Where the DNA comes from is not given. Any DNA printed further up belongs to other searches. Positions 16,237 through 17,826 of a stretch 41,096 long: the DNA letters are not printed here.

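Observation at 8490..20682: LacI-controlled nine-gene operon joining two MmgE/PrpD enzymes, an EPSP-synthase-fold enzyme and an Opp-type importer, with a divergent DASS-like permease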

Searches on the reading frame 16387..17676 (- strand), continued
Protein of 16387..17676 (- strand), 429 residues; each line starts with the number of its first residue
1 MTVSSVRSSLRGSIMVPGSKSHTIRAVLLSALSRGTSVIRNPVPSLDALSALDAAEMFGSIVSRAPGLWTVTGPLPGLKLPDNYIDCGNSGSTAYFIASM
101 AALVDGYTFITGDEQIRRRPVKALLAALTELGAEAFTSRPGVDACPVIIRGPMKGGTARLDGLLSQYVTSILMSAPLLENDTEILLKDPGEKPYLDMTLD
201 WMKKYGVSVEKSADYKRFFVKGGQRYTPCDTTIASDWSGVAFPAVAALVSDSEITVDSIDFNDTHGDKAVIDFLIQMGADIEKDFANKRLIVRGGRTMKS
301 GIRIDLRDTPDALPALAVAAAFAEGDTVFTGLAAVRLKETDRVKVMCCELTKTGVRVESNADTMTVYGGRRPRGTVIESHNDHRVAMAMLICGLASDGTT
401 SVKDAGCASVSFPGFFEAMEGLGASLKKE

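Call 23: find_related_loci(query=window:16390-17676:-, collection=genome_contigs, flank=10000)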
Query window:16390-17676:- (429 aa) in genome_contigs; peptide patterns used: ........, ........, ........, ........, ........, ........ (x = any residue, [..] = any of these).
137 stretches matched a pattern; 10 encode a relative of the query (tblastn E <= 1e-3); 10 distinct loci.
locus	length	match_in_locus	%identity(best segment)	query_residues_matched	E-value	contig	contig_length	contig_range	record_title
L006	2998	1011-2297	76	1-429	0e+0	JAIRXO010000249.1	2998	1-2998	MAG: Spirochaetaceae bacterium isolate Gsp477_bin169 k119_224268, whole genome shotgun sequence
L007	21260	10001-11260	52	7-427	2e-145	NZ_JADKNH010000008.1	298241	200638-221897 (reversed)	Fusibacter ferrireducens strain Q10-2 NODE_8_length_298241_cov_39.077781, whole genome shotgun sequence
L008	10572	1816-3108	52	1-427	2e-140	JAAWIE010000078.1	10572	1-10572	MAG: Lawsonibacter sp. isolate ABMPRH_160_1 SL341416_scaffold_14002, whole genome shotgun sequence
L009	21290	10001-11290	51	1-426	4e-136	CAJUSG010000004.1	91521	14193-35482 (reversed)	MAG TPA_asm: uncultured Oscillospiraceae bacterium isolate MGBC163672 genome assembly, contig: MGBC163672.4, whole genom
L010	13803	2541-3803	42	1-429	1e-100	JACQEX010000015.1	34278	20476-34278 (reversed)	MAG: Nitrospinota bacterium isolate NC_groundwater_1032_Pr1_S-0.65um_54_26 Montesol18_Sp65_coassembly_scaffold_165156, w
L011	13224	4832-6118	47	7-423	2e-121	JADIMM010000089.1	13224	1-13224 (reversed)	MAG: Candidatus Gallitreponema excrementavium isolate 10532 E1M07__C266637_L13257_SRR9113726, whole genome shotgun seque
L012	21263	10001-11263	36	8-429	1e-68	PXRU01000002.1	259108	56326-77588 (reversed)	MAG: Halobacteriales archaeon QS_6_71_20 qs_6_scaffold_124, whole genome shotgun sequence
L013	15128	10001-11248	34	3-422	3e-56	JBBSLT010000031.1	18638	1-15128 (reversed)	MAG: Acidimicrobiales bacterium isolate LS5_sbin.1 LS5_sbin.1_K_127081_L_18638_cov_66.6512, whole genome shotgun sequenc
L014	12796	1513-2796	33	10-429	5e-46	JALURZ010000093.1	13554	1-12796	MAG: Hyphomicrobiales bacterium isolate S146_metabat2_scaf2bin.118 S146_NODE_2187_length_13554_cov_2.063380, whole genom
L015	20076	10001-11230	25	7-419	3e-28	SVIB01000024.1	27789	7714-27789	MAG: Clostridiales bacterium isolate SIG399 NODE_34452_length_27789_cov_1.693081, whole genome shotgun sequence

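Call 25: find_encoding_contigs(protein=P0024, flank=10000, max_places=1)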
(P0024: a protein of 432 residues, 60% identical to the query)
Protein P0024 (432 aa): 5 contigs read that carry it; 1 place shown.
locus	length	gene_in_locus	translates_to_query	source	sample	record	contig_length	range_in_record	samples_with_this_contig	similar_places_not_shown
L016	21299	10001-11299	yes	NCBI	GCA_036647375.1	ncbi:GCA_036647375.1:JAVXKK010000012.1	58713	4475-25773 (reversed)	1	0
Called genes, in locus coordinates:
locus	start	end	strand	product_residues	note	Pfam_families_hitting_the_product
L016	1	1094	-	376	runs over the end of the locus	PF04055:Radical_SAM, PF13186:SPASM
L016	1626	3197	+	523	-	PF00496:SBP_bac_5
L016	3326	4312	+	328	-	PF19300:BPD_transp_1_N, PF00528:BPD_transp_1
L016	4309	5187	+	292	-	PF12911:OppC_N, PF00528:BPD_transp_1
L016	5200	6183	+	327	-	PF00005:ABC_tran, PF08352:oligo_HPY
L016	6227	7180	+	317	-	PF00005:ABC_tran, PF08352:oligo_HPY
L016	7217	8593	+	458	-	PF03972:MmgE_PrpD_N, PF19305:MmgE_PrpD_C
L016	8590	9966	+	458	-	PF03972:MmgE_PrpD_N, PF19305:MmgE_PrpD_C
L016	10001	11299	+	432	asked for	PF00275:EPSP_synthase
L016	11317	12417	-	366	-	PF00356:LacI, PF00532:Peripla_BP_1, PF13407:Peripla_BP_4, PF13377:Peripla_BP_3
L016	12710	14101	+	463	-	PF00939:Na_sulph_symp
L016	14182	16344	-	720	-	PF00933:Glyco_hydro_3, PF01915:Glyco_hydro_3_C, PF14310:Fn3-like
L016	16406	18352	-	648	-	PF00150:Cellulase, PF26410:GH5_mannosidase (faint)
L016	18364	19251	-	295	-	PF00528:BPD_transp_1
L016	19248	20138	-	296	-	PF00528:BPD_transp_1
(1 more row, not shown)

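Call 26: find_encoding_contigs(protein=P0059, flank=10000, max_places=1)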
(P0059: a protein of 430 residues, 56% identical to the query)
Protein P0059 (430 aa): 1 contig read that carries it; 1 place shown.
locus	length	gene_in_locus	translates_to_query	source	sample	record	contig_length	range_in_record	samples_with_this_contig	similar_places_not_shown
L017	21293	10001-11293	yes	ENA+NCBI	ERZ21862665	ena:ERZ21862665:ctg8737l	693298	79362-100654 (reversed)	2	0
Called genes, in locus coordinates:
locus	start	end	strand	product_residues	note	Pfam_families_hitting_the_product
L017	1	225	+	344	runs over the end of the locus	PF01471:PG_binding_1, PF08823:PG_binding_2 (faint), PF01471:PG_binding_1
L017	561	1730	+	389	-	PF00248:Aldo_ket_red, PF12797:Fer4_2 (faint), PF13183:Fer4_8, PF13237:Fer4_10, PF12838:Fer4_7 (weak), PF13187:Fer4_9, PF13484:Fer4_16 (weak), PF13534:Fer4_17 (weak), +1 more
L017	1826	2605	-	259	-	PF25601:AAA_lid_14, PF02954:HTH_8 (weak)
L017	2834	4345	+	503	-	PF00496:SBP_bac_5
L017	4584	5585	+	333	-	PF19300:BPD_transp_1_N, PF00528:BPD_transp_1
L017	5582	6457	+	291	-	PF12911:OppC_N, PF00528:BPD_transp_1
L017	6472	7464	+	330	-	PF00005:ABC_tran, PF08352:oligo_HPY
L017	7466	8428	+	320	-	PF00005:ABC_tran, PF13304:AAA_21 (faint), PF08352:oligo_HPY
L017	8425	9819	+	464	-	PF03972:MmgE_PrpD_N, PF19305:MmgE_PrpD_C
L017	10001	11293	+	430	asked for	PF00275:EPSP_synthase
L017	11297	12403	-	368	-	PF00356:LacI, PF00532:Peripla_BP_1, PF13407:Peripla_BP_4, PF13377:Peripla_BP_3, PF00532:Peripla_BP_1 (weak)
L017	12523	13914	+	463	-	PF00939:Na_sulph_symp, PF03600:CitMHS (faint)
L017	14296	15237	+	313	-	PF00389:2-Hacid_dh, PF02826:2-Hacid_dh_C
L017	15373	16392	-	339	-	PF00126:HTH_1, PF03466:LysR_substrate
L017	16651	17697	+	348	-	PF08240:ADH_N, PF16912:Glu_dehyd_C, PF00107:ADH_zinc_N, PF13602:ADH_zinc_N_2 (weak)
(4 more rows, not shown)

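Call 27: find_encoding_contigs(protein=P0112, flank=10000, max_places=1)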
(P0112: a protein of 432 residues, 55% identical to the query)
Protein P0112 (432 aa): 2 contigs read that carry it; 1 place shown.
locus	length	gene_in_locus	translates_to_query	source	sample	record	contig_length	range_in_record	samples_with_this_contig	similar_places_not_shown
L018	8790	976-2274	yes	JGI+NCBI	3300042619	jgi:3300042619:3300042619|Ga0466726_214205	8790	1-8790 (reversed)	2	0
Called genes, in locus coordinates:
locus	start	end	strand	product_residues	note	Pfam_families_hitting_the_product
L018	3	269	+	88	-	?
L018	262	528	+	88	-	-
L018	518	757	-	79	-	-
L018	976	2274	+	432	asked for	PF00275:EPSP_synthase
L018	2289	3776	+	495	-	PF22694:CtpB_N-like, PF00595:PDZ (weak), PF17820:PDZ_6, PF03572:Peptidase_S41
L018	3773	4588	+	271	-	PF04452:Methyltrans_RNA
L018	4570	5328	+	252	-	PF03808:Glyco_tran_WecG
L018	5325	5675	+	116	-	-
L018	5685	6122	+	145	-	PF13581:HATPase_c_2, PF02518:HATPase_c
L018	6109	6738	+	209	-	PF01812:5-FTHF_cyc-lig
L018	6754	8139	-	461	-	PF00308:Bac_DnaA, PF00004:AAA, PF01695:IstB_IS21 (weak), PF08299:Bac_DnaA_C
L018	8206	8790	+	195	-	?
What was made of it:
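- A 55%-identical Treponema AroA (L018) stands alone near dnaA (call 27).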

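Call 36: find_related_loci(query=A3, collection=metagenome_contigs, flank=10000)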
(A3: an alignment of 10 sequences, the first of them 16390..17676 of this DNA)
Query A3 (429 aa) in metagenome_contigs; peptide patterns used: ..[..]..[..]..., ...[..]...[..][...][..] (x = any residue, [..] = any of these).
600 stretches matched a pattern (row limit reached: there are more); 563 encode a relative of the query (tblastn E <= 1e-3); the best 80 are kept; 80 distinct loci.
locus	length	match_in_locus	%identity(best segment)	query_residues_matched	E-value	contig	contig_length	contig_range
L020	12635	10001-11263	62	7-426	1e-177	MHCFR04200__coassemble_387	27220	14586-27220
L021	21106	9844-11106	62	7-426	3e-177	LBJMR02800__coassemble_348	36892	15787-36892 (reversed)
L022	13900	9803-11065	61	7-426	2e-172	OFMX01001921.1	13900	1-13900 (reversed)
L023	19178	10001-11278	57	5-429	4e-160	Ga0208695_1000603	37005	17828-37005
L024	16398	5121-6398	57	5-429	6e-160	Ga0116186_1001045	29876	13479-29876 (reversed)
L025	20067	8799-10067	56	5-426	1e-154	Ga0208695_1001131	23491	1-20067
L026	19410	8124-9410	54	1-428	7e-146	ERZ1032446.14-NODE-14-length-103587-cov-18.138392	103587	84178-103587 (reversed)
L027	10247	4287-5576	52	1-427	8e-144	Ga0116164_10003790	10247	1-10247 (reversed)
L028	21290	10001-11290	51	1-427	5e-142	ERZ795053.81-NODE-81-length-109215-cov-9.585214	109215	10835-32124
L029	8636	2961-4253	51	1-427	1e-140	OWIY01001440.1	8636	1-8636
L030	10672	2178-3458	48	1-427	4e-136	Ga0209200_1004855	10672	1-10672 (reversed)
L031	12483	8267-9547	48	1-427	4e-136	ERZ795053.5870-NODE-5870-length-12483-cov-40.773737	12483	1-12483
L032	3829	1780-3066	47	1-428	3e-139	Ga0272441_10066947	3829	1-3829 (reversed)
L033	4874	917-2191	50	1-424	6e-132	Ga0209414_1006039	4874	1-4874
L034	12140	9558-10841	49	1-427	3e-129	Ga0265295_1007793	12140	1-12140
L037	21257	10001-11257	49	10-429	6e-127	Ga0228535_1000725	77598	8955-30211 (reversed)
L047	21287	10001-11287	55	1-429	4e-161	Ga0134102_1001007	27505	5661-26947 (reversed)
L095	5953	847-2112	41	1-429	3e-105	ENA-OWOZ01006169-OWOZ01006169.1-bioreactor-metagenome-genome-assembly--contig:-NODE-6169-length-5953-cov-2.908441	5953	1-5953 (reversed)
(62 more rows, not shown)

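Call 39: search_protein_families(library=pfam, proteins=[L037:6997-8025:+, L037:8034-8477:+, L037:8490-9977:+, L037:11269-12327:+, L037:12672-13157:+, L037:13166-14962:+, L037:14985-17042:+, L037:18234-19019:+, L037:19016-21257:+, L037:4015-5334:-], max_evalue=0.00001)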
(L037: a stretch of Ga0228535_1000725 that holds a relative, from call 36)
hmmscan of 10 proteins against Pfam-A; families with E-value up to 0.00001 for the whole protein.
L037:6997-8025:+ (342 aa): 1 family
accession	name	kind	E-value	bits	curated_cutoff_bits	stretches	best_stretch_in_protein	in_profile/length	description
PF03401.19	TctC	-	1.5e-39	136.6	27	1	52-300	3-250/274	Tripartite tricarboxylate transporter family receptor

L037:8034-8477:+ (147 aa): 1 family
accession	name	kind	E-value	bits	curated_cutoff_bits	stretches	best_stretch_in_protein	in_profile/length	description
PF07331.16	TctB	-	6.5e-20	72.1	29.1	1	14-147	4-137/137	Tripartite tricarboxylate transporter TctB family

L037:8490-9977:+ (495 aa): 1 family
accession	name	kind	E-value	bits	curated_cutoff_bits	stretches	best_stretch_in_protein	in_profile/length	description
PF01970.21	TctA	-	4.5e-138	460.9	28.9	1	18-434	2-422/423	Tripartite tricarboxylate transporter TctA family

L037:11269-12327:+ (352 aa): 4 families
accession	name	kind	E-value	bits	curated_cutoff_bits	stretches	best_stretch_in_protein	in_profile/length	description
PF13377.12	Peripla_BP_3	-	6.4e-29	101.6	26.5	1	169-346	2-167/167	Periplasmic binding protein-like domain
PF13407.12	Peripla_BP_4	-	6.5e-17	62.4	35.1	1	62-330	2-258/258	Periplasmic binding protein domain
PF00356.27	LacI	-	2.3e-15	56.6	27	1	7-51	1-45/46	Bacterial regulatory proteins, lacI family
PF00532.27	Peripla_BP_1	-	7.5e-15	55.6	22.2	1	62-323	5-258/281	Periplasmic binding proteins and sugar binding domain of LacI family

L037:12672-13157:+ (161 aa): 1 family
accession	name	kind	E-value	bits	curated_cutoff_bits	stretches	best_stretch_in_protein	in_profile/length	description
PF03692.20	CxxCxxCC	-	5e-10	40.4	23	1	28-132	2-85/85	Putative zinc- or iron-chelating domain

L037:13166-14962:+ (598 aa): 6 families
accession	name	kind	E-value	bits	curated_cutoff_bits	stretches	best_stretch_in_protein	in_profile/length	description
PF08275.17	DNAG_N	-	4.4e-37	127.5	26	1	128-247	5-126/128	DNA primase catalytic core, N-terminal domain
PF01807.25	Zn_ribbon_DnaG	-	4e-33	113.6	24.9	1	5-99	2-96/98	CHC2 zinc finger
PF13155.12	Toprim_2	-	1e-18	67.9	22.1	1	259-343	1-87/88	Toprim-like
PF13662.12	Toprim_4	-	4.6e-14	52.8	25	1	257-319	2-71/85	Toprim domain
PF01751.28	Toprim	-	7.3e-09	36.1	23.1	1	258-319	2-77/96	Toprim domain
PF10410.14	DnaB_bind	-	7.2e-07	29.8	20.6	1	363-417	1-55/56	DnaB-helicase binding domain of primase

L037:14985-17042:+ (685 aa): 5 families
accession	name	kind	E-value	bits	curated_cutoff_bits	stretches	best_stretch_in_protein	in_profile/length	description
PF04539.22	Sigma70_r3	-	1.5e-26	92.7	25.3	1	532-607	1-76/78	Sigma-70 region 3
PF04542.20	Sigma70_r2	-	3.6e-23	81.6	24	1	453-523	1-71/71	Sigma-70 region 2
PF04545.22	Sigma70_r4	-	3.2e-19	68.6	24.1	1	621-674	1-50/50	Sigma-70, region 4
PF00140.25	Sigma70_r1_2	-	2.6e-14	53.3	22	1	201-231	1-31/34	Sigma-70 factor, region 1.2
PF03979.19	Sigma70_r1_1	-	1.3e-06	28.7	22.5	1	8-82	4-78/81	Sigma-70 factor, region 1.1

L037:18234-19019:+ (261 aa): 0 families

L037:19016-21257:+ (747 aa): 3 families
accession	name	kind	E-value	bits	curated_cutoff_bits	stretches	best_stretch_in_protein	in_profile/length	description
PF19864.5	Radical_SAM_N2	-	3.7e-49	166.5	29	1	62-207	2-147/151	Radical SAM proteins, N-terminal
PF10105.14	DUF2344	-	3.2e-23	83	23.8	1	625-741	3-116/176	Uncharacterized protein conserved in bacteria (DUF2344)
PF04055.27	Radical_SAM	-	7.8e-19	68.9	29.5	1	249-406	1-159/166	Radical SAM superfamily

L037:4015-5334:- (439 aa): 1 family
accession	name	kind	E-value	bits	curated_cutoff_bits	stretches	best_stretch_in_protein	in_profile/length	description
PF06245.16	DUF1015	-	1.5e-66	225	25.8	1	21-350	3-311/325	Protein of unknown function (DUF1015)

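Call 40: search_protein_families(library=pfam, proteins=[L023:7430-8200:+, L023:8215-9075:+, L023:9065-9964:+, L023:11299-12477:+, L023:12543-13625:+, L023:13641-14207:+, L023:14221-15729:+, L023:15766-16593:+, L026:4778-5959:+, L026:6507-8003:+], max_evalue=0.00001)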
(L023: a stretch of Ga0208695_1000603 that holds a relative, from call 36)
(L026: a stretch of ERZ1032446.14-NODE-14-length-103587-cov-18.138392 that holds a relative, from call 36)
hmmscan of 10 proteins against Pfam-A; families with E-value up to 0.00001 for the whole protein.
L023:7430-8200:+ (256 aa): 1 family
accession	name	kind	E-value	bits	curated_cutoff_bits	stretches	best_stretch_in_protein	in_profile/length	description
PF01487.21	DHquinase_I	-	2.4e-69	234.4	22.2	1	24-249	1-228/230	Type I 3-dehydroquinase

L023:8215-9075:+ (286 aa): 3 families
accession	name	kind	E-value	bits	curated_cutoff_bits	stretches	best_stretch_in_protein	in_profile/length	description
PF08501.16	Shikimate_dh_N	-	2.4e-29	101.8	27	1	14-96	1-83/83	Shikimate dehydrogenase substrate binding domain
PF18317.6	SDH_C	-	5.4e-14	52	25.8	1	254-282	1-29/31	Shikimate 5'-dehydrogenase C-terminal domain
PF01488.26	Shikimate_DH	-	8.9e-07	29.5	24.3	1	121-203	8-83/138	Shikimate / quinate 5-dehydrogenase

L023:9065-9964:+ (299 aa): 2 families
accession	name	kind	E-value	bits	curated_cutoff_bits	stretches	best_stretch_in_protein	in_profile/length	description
PF00892.27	EamA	-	3.4e-49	167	28.2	2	158-293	2-133/135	EamA-like transporter family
PF03151.22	TPT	-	3.3e-09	37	30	0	46-147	33-135/291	Triose-phosphate Transporter family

L023:11299-12477:+ (392 aa): 1 family
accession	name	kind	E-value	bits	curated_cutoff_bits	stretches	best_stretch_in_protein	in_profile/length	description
PF01264.26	Chorismate_synt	-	1.5e-109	366.2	27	1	37-374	14-327/327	Chorismate synthase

L023:12543-13625:+ (360 aa): 1 family
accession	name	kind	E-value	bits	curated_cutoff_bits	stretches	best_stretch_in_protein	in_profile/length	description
PF03401.19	TctC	-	2.8e-40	139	27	1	72-320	3-250/274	Tripartite tricarboxylate transporter family receptor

L023:13641-14207:+ (188 aa): 1 family
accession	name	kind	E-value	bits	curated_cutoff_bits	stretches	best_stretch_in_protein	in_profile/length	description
PF07331.16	TctB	-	2.9e-18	66.8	29.1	1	50-188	5-137/137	Tripartite tricarboxylate transporter TctB family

L023:14221-15729:+ (502 aa): 1 family
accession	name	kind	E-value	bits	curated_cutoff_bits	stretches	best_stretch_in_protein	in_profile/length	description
PF01970.21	TctA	-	9e-144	479.6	28.9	1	18-435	2-423/423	Tripartite tricarboxylate transporter TctA family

L023:15766-16593:+ (275 aa): 1 family
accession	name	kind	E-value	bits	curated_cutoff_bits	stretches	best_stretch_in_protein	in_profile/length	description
PF00037.32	Fer4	-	3.3e-06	27.1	21.1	1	213-233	4-24/24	4Fe-4S binding domain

L026:4778-5959:+ (393 aa): 1 family
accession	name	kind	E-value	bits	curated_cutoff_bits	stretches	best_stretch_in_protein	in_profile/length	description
PF03401.19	TctC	-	1.9e-38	133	27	1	104-352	2-249/274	Tripartite tricarboxylate transporter family receptor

L026:6507-8003:+ (498 aa): 1 family
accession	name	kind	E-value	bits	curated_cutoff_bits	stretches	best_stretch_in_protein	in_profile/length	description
PF01970.21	TctA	-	1e-139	466.3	28.9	1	17-434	1-422/423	Tripartite tricarboxylate transporter TctA family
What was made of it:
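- L023-25 read AroD-AroE-EamA-AroA-AroC-TctCBA (call 40).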
